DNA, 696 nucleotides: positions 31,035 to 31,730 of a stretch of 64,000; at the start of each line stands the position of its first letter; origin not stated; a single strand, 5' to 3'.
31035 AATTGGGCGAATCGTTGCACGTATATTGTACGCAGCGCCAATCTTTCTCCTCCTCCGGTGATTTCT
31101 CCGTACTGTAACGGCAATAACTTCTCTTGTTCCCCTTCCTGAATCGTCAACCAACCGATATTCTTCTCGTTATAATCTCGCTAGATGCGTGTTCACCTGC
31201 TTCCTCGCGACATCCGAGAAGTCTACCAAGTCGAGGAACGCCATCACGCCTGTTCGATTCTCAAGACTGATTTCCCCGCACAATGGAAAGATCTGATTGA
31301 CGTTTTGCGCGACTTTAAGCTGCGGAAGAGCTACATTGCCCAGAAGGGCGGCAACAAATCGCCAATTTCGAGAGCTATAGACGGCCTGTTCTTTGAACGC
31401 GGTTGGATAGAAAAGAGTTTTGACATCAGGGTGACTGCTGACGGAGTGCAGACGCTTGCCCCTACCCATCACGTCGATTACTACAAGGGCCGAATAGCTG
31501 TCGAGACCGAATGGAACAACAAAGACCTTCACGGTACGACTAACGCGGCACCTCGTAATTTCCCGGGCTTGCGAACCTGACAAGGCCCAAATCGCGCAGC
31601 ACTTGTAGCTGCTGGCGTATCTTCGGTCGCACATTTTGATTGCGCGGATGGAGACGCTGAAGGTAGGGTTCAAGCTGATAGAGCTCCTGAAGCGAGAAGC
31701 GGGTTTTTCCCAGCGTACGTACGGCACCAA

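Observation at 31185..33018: DpnI-type methyl-directed endonuclease cassette sits exactly where the middle of an R-M operon is missing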

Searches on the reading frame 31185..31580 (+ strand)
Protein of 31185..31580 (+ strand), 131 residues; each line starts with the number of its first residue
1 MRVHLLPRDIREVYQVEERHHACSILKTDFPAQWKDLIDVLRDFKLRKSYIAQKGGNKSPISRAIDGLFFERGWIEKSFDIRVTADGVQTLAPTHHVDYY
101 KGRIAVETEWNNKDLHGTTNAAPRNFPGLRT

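Call 3: search_protein_families(library=pfam, proteins=[window:31185-31580:+], max_evalue=0.1)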
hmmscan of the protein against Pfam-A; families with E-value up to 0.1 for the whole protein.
window:31185-31580:+ (131 aa): 1 family
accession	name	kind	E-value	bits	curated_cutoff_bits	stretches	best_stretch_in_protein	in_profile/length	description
PF09195.17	Endonuc-BglII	-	2e-19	70.3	26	1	21-117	1-94/163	Restriction endonuclease BglII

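Call 10: find_homologous_proteins(query=window:31185-31580:+)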
Query window:31185-31580:+ (131 aa): 182 proteins with E <= 0.001 among 186 candidates; the best 120 are listed.
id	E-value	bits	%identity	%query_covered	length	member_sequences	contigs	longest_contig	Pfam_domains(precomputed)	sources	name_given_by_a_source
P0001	6.1e-85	300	100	100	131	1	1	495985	PF09195.18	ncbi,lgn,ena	-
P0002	6.1e-62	225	87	87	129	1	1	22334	PF09195.18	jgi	jgi:hypothetical protein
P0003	4.1e-61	223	87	85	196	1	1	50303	PF09195.18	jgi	jgi:hypothetical protein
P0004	9.6e-61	222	88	84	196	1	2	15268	PF09195.18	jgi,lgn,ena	-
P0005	9.6e-61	222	88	84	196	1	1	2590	PF09195.18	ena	-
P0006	1.3e-60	221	83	87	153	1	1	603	PF09195.18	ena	-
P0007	3.7e-60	220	86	85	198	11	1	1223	PF09195.18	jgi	jgi:hypothetical protein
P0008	4.0e-60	220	82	87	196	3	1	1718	PF09195.18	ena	-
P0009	1.3e-59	218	85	84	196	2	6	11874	PF09195.18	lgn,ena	-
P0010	1.3e-59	218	82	87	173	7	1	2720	PF09195.18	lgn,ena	-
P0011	2.6e-59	217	82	87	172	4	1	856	PF09195.18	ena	-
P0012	3.0e-59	217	82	87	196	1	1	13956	PF09195.18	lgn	-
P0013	2.5e-58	214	82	87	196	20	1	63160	PF09195.18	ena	-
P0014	2.8e-58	214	82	87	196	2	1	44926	PF09195.18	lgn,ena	-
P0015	3.4e-58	213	85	84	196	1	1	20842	PF09195.18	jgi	-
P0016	6.0e-58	213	84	84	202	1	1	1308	PF09195.18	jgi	jgi:hypothetical protein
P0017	9.7e-58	212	82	85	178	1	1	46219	PF09195.18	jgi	jgi:Restriction endonuclease BglII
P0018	1.7e-57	211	79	87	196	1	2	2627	PF09195.18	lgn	-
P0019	2.1e-57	211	81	87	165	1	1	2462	PF09195.18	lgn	-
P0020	2.9e-57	210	84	84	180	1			PF09195.18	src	-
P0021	3.7e-57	210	81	86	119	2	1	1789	PF09195.18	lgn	-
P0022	8.8e-57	209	81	85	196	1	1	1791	PF09195.18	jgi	jgi:hypothetical protein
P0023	1.1e-56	208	78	87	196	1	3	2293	PF09195.18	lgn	-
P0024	1.2e-56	208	79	85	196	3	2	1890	PF09195.18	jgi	-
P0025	1.2e-56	208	81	85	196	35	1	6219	PF09195.18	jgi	jgi:hypothetical protein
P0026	1.3e-56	208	81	85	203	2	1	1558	PF09195.18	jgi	jgi:hypothetical protein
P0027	1.4e-56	208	79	85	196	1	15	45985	PF09195.18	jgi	-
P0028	1.7e-56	208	80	87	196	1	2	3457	PF09195.18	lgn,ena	-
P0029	1.7e-56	208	81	85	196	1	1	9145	PF09195.18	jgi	jgi:hypothetical protein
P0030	2.1e-56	208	81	85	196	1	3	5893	PF09195.18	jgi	-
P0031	2.1e-56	208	81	87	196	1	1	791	PF09195.18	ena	-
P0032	3.4e-56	207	78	87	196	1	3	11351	PF09195.18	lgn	-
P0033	4.4e-56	207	79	87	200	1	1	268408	PF09195.18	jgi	jgi:hypothetical protein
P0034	1.0e-55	205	79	85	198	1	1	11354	PF09195.18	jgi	jgi:Restriction endonuclease BglII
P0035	1.1e-55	205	81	85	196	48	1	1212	PF09195.18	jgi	-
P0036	1.1e-55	205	82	84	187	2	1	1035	PF09195.18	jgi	jgi:hypothetical protein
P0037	1.7e-55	205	75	87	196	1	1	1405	PF09195.18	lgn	-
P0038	1.7e-55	205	79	87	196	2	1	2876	PF09195.18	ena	-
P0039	2.0e-55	204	78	87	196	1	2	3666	PF09195.18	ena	-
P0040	2.2e-55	204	77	85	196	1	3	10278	PF09195.18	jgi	jgi:hypothetical protein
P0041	5.0e-55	203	75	87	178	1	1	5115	PF09195.18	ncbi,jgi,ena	jgi:hypothetical protein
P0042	6.0e-55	203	73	87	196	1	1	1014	PF09195.18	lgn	-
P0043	1.1e-54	202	79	85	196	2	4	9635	PF09195.18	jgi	jgi:hypothetical protein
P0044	1.4e-54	202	79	84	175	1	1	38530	PF09195.18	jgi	jgi:hypothetical protein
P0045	1.6e-54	202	77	87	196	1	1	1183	PF09195.18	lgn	-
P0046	1.6e-54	201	76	87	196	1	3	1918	PF09195.18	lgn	-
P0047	1.9e-54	201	79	84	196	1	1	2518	PF09195.18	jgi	jgi:hypothetical protein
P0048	2.3e-54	201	79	85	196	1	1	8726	PF09195.18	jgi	jgi:hypothetical protein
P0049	2.6e-54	201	78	85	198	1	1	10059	PF09195.18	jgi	jgi:hypothetical protein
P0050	2.7e-54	201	76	87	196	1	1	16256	PF09195.18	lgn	-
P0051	2.8e-54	201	77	87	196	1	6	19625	PF09195.18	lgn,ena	-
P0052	2.9e-54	201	75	85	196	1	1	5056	PF09195.18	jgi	jgi:hypothetical protein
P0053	3.4e-54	200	75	87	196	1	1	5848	PF09195.18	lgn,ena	-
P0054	3.5e-54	200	84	78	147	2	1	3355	PF09195.18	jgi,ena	-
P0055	3.7e-54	200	78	85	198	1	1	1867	PF09195.18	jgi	jgi:hypothetical protein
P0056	3.7e-54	200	78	85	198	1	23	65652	PF09195.18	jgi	jgi:hypothetical protein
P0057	3.7e-54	200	79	84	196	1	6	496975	PF09195.18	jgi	jgi:hypothetical protein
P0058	3.8e-54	200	78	85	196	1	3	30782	PF09195.18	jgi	-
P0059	3.8e-54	200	76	85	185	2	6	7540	PF09195.18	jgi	jgi:hypothetical protein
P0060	4.4e-54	200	76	85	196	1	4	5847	PF09195.18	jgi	jgi:hypothetical protein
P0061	5.6e-54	200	75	87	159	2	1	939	PF09195.18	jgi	jgi:hypothetical protein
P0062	6.2e-54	200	78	84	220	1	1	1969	PF09195.18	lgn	-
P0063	6.4e-54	200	80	84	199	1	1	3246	PF09195.18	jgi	jgi:hypothetical protein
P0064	6.6e-54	199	77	87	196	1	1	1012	PF09195.18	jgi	jgi:hypothetical protein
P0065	7.1e-54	199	77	87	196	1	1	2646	PF09195.18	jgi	jgi:hypothetical protein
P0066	8.2e-54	199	76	87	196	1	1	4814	PF09195.18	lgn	-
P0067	1.2e-53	199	75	85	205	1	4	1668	PF09195.18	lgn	-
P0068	1.2e-53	199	77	87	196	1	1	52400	PF09195.18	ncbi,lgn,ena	-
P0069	1.8e-53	198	78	84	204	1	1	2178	PF09195.18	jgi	jgi:hypothetical protein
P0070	2.0e-53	198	76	84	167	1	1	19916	PF09195.18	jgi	jgi:hypothetical protein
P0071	2.0e-53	198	72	87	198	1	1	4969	PF09195.18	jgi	jgi:hypothetical protein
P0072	2.0e-53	198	76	84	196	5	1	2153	PF09195.18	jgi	-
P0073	2.6e-53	198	78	84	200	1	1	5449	PF09195.18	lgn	-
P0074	2.9e-53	197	77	83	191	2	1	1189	PF09195.18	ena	-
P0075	3.4e-53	197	75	87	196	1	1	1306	PF09195.18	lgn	-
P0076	5.0e-53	197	78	87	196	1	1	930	PF09195.18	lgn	-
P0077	5.1e-53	197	78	87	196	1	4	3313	PF09195.18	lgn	-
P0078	8.3e-53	196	77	84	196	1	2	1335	PF09195.18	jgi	jgi:hypothetical protein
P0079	9.4e-53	196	69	87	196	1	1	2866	PF09195.18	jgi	jgi:hypothetical protein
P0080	1.3e-52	195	75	84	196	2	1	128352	PF09195.18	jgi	jgi:hypothetical protein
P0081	1.4e-52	195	76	85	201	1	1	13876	PF09195.18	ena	-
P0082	1.5e-52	195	77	85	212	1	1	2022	PF09195.18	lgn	-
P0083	2.0e-52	195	73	87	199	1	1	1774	PF09195.18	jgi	jgi:hypothetical protein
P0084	2.1e-52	195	75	84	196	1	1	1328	PF09195.18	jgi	jgi:restriction endonuclease BglII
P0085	2.2e-52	195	75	84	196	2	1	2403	PF09195.18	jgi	-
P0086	2.7e-52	194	77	84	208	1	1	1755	PF09195.18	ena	-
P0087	3.3e-52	194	75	84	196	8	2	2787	PF09195.18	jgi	-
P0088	4.1e-52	194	76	85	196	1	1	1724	PF09195.18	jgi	jgi:Restriction endonuclease BglII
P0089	4.8e-52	193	75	87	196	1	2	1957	PF09195.18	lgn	-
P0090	5.4e-52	193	74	85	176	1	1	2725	PF09195.18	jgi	jgi:hypothetical protein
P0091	7.1e-52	193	74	87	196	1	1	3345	PF09195.18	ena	-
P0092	7.4e-52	193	75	87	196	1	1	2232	PF09195.18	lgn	-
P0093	8.0e-52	193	74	85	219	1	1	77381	PF09195.18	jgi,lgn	jgi:hypothetical protein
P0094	8.8e-52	193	72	87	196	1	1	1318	PF09195.18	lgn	-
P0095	1.1e-51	192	70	87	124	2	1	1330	PF09195.18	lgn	-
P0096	1.3e-51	192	77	85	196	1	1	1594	PF09195.18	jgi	-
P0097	1.4e-51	192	75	84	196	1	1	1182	PF09195.18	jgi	jgi:hypothetical protein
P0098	1.5e-51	192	77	85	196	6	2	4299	PF09195.18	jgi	jgi:hypothetical protein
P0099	1.6e-51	192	75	87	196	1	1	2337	PF09195.18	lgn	-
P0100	2.1e-51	191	75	87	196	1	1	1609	PF09195.18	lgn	-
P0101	3.1e-51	191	75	84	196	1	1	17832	PF09195.18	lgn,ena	-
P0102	4.1e-51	190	75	87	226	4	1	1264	PF09195.18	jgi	jgi:hypothetical protein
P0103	4.3e-51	190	75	84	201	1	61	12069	PF09195.18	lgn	-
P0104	5.5e-51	190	72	85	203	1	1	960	PF09195.18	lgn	-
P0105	5.9e-51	190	76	85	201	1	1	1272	PF09195.18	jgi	jgi:hypothetical protein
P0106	8.3e-51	189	86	76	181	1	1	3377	PF09195.18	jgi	jgi:hypothetical protein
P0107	8.5e-51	189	69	87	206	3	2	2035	PF09195.18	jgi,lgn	jgi:hypothetical protein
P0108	1.2e-50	189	73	87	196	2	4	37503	PF09195.18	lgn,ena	-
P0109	1.3e-50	189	75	84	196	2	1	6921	PF09195.18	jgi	-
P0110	1.7e-50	188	73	87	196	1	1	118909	PF09195.18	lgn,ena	-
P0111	1.8e-50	188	73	87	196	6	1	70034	PF09195.18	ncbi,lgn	ncbi:MAG: BglII/BstYI family type II restriction endonuclease [Terracidiphilus sp.]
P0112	1.8e-50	188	73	87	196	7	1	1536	PF09195.18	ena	-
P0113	2.7e-50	188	72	87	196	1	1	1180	PF09195.18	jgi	jgi:hypothetical protein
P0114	4.1e-50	187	75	87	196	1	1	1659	PF09195.18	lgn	-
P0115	4.5e-50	187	74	84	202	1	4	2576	PF09195.18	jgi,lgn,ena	jgi:hypothetical protein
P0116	6.7e-50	187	72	85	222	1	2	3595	PF09195.18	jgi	jgi:hypothetical protein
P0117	7.1e-50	186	74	84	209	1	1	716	PF09195.18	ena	-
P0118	9.9e-50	186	68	87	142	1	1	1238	PF09195.18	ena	-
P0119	1.4e-49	185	73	83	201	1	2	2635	PF09195.18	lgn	-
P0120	2.3e-49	185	70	87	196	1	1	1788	PF09195.18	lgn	-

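Call 11: find_encoding_contigs(protein=P0003, flank=6000, max_places=3)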
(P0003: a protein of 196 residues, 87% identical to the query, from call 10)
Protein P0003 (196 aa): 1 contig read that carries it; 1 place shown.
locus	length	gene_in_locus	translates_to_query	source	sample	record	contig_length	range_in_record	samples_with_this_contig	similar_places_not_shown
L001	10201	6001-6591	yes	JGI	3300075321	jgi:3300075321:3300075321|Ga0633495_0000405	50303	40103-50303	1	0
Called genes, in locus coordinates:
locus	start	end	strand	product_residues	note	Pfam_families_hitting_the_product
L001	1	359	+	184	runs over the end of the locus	-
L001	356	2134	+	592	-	-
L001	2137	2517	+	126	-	-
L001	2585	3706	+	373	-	-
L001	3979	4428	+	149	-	PF01844:HNH, PF14279:HNH_5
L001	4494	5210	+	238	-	PF06067:DUF932 (weak)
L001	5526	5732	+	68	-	-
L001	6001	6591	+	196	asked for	PF09195:Endonuc-BglII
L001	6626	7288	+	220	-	PF05063:MT-A70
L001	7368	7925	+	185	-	-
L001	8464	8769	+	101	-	-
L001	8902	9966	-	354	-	PF00589:Phage_integrase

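Call 12: find_encoding_contigs(protein=P0002, flank=6000, max_places=3)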
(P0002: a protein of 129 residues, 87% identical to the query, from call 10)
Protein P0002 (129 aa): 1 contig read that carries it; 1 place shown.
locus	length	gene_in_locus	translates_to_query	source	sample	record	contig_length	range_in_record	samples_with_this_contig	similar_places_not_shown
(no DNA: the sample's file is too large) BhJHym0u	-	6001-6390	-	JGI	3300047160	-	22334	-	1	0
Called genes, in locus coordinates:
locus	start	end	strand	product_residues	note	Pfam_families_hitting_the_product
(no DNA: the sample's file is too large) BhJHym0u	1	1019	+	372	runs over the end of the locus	PF08240:ADH_N, PF16912:Glu_dehyd_C, PF00107:ADH_zinc_N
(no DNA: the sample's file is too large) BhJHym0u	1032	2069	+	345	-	PF08240:ADH_N, PF16912:Glu_dehyd_C, PF00107:ADH_zinc_N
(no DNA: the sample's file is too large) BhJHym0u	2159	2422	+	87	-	-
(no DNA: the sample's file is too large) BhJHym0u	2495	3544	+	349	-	PF00494:SQS_PSY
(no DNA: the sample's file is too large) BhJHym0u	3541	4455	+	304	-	PF00494:SQS_PSY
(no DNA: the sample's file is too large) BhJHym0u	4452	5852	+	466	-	PF00070:Pyr_redox (faint), PF00890:FAD_binding_2 (weak), PF01266:DAO (weak), PF07992:Pyr_redox_2 (faint), PF12831:FAD_oxidored, PF01593:Amino_oxidase, PF13450:NAD_binding_8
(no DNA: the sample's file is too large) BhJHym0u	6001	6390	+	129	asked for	PF09195:Endonuc-BglII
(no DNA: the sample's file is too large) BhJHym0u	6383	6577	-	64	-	-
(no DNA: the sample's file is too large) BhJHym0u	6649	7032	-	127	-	PF17726:DpnI_C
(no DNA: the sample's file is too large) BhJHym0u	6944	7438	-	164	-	PF06044:DpnI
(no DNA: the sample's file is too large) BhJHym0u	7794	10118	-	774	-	PF05649:Peptidase_M13_N, PF01431:Peptidase_M13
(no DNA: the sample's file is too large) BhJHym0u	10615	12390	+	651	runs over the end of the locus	PF05345:He_PIG (weak), PF22352:K319L-like_PKD (faint), PF05345:He_PIG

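Call 23: search_protein_families(library=ncbifam, proteins=[window:31185-31580:+, L001:6001-6591:+, L001:6626-7288:+], max_evalue=0.01)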
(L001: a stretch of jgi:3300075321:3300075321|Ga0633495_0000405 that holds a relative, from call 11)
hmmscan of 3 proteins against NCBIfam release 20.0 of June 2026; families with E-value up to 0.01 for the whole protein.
window:31185-31580:+ (131 aa): 0 families

L001:6001-6591:+ (196 aa): 0 families

L001:6626-7288:+ (220 aa): 0 families

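Call 33: find_related_loci(query=P0003, collection=metagenome_contigs, flank=4000)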
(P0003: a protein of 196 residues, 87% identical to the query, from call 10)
Query P0003 (196 aa) in metagenome_contigs; peptide patterns used: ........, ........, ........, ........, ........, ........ (x = any residue, [..] = any of these).
290 stretches matched a pattern; 199 encode a relative of the query (tblastn E <= 1e-3); the best 80 are kept; 80 distinct loci.
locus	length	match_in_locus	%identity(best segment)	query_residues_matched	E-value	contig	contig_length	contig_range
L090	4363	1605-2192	92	1-196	7e-125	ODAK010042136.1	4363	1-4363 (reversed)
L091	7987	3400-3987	91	1-196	2e-121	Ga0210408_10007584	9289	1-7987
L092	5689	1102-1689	90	1-196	3e-121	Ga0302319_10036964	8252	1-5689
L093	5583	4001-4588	89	1-196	9e-121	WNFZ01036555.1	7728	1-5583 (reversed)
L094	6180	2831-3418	88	1-196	1e-120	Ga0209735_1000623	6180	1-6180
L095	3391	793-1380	87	1-196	1e-122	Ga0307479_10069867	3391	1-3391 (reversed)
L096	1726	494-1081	88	1-196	4e-128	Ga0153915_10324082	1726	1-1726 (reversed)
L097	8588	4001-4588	89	1-196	2e-119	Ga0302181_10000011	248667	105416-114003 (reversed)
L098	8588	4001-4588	88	1-196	5e-119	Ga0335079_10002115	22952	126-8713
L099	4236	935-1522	89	1-196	5e-120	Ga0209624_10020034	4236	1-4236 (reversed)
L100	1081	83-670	88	1-196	5e-130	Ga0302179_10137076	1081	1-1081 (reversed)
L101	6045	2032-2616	89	1-195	9e-119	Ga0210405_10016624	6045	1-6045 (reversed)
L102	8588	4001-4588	88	1-196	3e-118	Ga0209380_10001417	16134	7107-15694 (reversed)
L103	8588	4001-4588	88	1-196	3e-118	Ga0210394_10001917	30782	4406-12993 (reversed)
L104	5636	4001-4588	85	1-196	1e-117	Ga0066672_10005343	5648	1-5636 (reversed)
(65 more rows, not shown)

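Call 41: search_solved_structures(query=L001:6001-6591:+, show_alignments=2, max_evalue=1)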
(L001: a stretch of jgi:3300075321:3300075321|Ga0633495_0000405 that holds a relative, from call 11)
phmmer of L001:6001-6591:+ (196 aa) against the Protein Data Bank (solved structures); distinct sequences matched with E-value up to 1: 0.

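Call 42: search_solved_structures(query=L001:6626-7288:+, show_alignments=1, max_evalue=1)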
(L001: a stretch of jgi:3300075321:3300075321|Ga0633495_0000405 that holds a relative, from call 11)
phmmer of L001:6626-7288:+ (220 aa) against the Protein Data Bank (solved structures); distinct sequences matched with E-value up to 1: 44.
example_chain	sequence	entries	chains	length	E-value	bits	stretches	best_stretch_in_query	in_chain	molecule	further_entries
7f4r_A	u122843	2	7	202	1.1e-19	74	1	9-185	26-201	MT-a70 family protein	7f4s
7f4l_C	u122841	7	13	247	2.1e-19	73.1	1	9-185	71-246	MT-a70 family protein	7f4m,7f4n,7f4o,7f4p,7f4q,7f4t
7yi8_B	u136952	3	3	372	5.3e-19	71.8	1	9-185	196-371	MT-a70 family protein | mRNA m(6)A methyltransferase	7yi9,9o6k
8xyl_A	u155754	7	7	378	5.4e-19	71.8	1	9-185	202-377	MT-a70 family protein | mRNA m(6)A methyltransferase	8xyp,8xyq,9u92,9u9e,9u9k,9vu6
8xyx_A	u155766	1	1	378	7e-18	68.1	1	9-185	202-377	MT-a70 family protein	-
5il0_A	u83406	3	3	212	1.5e-13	54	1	14-185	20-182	METTL3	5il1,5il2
9g4u_A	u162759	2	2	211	1.5e-13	53.9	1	14-185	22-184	N6-adenosine-methyltransferase catalytic subunit | N(6)-adenosine-methyltransferase catalytic subunit METTL3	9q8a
9g4s_A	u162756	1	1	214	1.5e-13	53.9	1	14-185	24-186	N6-adenosine-methyltransferase catalytic subunit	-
9g4w_A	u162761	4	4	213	1.6e-13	53.9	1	14-185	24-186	N6-adenosine-methyltransferase catalytic subunit | N(6)-adenosine-methyltransferase catalytic subunit METTL3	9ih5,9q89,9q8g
8bn8_AAA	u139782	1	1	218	1.6e-13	53.8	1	14-185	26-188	N6-adenosine-methyltransferase catalytic subunit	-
9r8z_A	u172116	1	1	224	1.8e-13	53.7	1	14-185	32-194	N(6)-adenosine-methyltransferase catalytic subunit METTL3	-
5k7m_A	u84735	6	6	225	1.8e-13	53.7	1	14-185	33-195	N6-adenosine-methyltransferase 70 kDa subunit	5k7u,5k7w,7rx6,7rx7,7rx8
5l6d_A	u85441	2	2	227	1.9e-13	53.7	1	14-185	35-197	N6-adenosine-methyltransferase 70 kDa subunit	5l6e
29vd_A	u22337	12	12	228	1.9e-13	53.6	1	14-185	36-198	N6-adenosine-methyltransferase catalytic subunit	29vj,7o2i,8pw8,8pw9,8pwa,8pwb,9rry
7acd_A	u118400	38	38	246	2.4e-13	53.3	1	14-185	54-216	N6-adenosine-methyltransferase catalytic subunit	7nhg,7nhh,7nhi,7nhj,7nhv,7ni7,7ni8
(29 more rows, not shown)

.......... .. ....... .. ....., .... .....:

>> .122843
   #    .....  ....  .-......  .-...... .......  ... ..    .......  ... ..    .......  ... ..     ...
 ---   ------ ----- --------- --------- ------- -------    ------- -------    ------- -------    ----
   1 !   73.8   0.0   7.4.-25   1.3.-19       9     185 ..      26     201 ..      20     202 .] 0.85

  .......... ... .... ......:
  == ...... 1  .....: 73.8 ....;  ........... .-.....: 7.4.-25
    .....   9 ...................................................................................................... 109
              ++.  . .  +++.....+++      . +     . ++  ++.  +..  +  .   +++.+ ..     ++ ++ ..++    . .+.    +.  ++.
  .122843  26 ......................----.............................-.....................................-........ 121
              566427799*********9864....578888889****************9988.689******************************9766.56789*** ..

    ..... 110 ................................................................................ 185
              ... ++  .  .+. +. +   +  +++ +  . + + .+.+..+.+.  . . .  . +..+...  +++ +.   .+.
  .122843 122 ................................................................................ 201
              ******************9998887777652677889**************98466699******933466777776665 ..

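Call 49: list_cluster_members(proteins=[P0001, P0121])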
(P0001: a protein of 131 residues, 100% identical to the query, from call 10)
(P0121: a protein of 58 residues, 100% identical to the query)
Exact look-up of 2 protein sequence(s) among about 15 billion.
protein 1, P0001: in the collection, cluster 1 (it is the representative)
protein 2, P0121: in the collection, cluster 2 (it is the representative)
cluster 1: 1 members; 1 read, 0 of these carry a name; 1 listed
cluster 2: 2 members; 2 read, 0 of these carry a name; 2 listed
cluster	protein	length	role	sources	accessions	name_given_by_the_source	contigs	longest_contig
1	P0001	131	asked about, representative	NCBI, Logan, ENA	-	-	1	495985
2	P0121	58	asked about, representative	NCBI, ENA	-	-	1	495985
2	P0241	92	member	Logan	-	-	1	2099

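Call 58: search_protein_families(library=padloc, proteins=[L001:6001-6591:+, L001:6626-7288:+], max_evalue=0.01)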
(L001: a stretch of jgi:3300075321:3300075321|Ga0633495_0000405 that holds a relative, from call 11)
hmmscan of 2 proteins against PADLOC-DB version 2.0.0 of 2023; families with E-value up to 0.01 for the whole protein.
L001:6001-6591:+ (196 aa): 0 families

L001:6626-7288:+ (220 aa): 2 families
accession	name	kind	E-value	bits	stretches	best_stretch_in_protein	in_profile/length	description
PDLC03221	MTase_II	-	5.5e-79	263.4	1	14-190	20-196/272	Type II methyltransferase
PDLC03262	MTase_II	-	2.9e-68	227.6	1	13-190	8-184/204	Type II methyltransferase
